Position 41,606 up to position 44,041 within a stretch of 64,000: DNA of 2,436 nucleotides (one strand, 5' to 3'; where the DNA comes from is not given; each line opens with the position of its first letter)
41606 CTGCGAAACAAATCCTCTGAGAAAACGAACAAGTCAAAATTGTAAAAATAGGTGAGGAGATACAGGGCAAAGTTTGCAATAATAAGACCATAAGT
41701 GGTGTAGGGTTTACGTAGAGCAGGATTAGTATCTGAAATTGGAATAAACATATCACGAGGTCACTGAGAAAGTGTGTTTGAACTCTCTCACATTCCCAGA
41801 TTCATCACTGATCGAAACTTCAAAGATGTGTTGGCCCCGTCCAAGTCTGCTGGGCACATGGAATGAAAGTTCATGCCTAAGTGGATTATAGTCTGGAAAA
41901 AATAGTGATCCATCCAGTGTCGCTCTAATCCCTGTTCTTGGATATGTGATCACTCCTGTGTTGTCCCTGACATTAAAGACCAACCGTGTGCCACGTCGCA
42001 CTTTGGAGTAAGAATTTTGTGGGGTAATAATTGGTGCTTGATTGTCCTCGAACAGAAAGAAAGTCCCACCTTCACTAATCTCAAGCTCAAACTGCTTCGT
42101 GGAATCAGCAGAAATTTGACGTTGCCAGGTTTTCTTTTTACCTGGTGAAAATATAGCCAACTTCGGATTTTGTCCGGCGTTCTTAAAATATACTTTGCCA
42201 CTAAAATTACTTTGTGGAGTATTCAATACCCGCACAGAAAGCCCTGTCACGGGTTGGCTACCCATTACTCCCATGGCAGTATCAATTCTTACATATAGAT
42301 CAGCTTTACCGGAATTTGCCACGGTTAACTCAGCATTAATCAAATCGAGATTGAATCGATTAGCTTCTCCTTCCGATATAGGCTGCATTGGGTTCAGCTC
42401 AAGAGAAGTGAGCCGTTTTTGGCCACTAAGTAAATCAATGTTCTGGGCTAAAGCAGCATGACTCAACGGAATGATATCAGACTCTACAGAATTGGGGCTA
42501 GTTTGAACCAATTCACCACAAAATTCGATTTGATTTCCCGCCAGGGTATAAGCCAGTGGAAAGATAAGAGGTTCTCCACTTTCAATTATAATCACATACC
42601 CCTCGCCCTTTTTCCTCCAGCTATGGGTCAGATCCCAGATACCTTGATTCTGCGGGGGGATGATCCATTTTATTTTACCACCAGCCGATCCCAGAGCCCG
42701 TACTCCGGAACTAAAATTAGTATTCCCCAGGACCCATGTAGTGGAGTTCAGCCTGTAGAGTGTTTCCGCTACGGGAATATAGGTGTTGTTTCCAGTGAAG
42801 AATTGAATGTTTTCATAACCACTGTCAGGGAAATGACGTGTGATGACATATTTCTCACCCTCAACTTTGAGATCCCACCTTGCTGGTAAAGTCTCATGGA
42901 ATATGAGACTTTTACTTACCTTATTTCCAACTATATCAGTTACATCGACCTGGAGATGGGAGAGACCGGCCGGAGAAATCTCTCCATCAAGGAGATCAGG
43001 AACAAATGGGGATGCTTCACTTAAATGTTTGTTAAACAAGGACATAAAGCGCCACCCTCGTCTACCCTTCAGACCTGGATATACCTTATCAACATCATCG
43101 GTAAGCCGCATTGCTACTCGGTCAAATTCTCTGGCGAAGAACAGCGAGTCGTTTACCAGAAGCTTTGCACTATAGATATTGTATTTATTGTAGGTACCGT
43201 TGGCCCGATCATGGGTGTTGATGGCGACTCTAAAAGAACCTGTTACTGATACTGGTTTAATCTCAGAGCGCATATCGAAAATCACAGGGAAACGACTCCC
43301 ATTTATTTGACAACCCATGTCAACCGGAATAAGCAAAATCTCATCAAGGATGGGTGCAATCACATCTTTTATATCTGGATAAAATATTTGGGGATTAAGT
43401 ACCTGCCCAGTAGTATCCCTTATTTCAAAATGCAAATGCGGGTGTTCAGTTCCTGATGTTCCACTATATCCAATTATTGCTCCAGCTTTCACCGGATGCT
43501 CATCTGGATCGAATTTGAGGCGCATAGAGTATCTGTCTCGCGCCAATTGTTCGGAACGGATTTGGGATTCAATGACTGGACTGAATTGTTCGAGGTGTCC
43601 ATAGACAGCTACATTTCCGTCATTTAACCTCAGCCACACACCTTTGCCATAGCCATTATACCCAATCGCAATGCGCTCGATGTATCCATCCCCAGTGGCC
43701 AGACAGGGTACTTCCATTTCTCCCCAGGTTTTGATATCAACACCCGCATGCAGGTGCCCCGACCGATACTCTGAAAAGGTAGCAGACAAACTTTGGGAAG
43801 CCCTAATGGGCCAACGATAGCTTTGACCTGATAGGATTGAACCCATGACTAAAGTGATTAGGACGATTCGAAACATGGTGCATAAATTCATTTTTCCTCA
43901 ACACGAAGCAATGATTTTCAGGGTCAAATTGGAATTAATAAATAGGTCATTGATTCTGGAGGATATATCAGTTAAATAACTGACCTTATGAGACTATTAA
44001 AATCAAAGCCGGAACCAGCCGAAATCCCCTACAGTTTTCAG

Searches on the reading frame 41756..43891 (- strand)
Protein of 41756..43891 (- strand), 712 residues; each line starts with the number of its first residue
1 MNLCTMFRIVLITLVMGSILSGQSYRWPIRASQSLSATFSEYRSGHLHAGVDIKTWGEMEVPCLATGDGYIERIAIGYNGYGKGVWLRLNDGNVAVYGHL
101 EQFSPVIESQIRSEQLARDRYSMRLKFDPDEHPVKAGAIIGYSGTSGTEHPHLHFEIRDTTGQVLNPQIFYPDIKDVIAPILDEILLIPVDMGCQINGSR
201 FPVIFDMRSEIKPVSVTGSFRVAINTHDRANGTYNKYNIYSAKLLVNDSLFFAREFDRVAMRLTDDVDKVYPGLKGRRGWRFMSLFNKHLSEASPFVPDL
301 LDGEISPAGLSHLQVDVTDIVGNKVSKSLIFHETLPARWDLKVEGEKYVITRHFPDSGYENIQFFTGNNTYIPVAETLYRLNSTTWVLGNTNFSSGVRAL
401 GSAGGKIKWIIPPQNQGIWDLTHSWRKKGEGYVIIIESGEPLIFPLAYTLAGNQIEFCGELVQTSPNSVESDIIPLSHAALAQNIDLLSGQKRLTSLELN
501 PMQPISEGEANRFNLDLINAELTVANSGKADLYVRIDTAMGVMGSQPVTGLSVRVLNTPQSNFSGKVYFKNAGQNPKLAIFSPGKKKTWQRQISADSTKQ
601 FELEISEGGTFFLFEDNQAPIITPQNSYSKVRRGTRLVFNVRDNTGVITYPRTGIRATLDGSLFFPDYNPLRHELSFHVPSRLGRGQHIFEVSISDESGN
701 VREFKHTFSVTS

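Call 42: search_protein_families(library=pfam, proteins=[window:41756-43891:-], max_evalue=0.001)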
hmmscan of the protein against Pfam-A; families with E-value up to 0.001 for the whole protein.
window:41756-43891:- (712 aa): 1 family
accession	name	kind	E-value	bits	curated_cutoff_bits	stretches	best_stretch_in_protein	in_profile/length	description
PF01551.29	Peptidase_M23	-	2.8e-13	50.3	28.7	2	132-167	61-96/96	Peptidase family M23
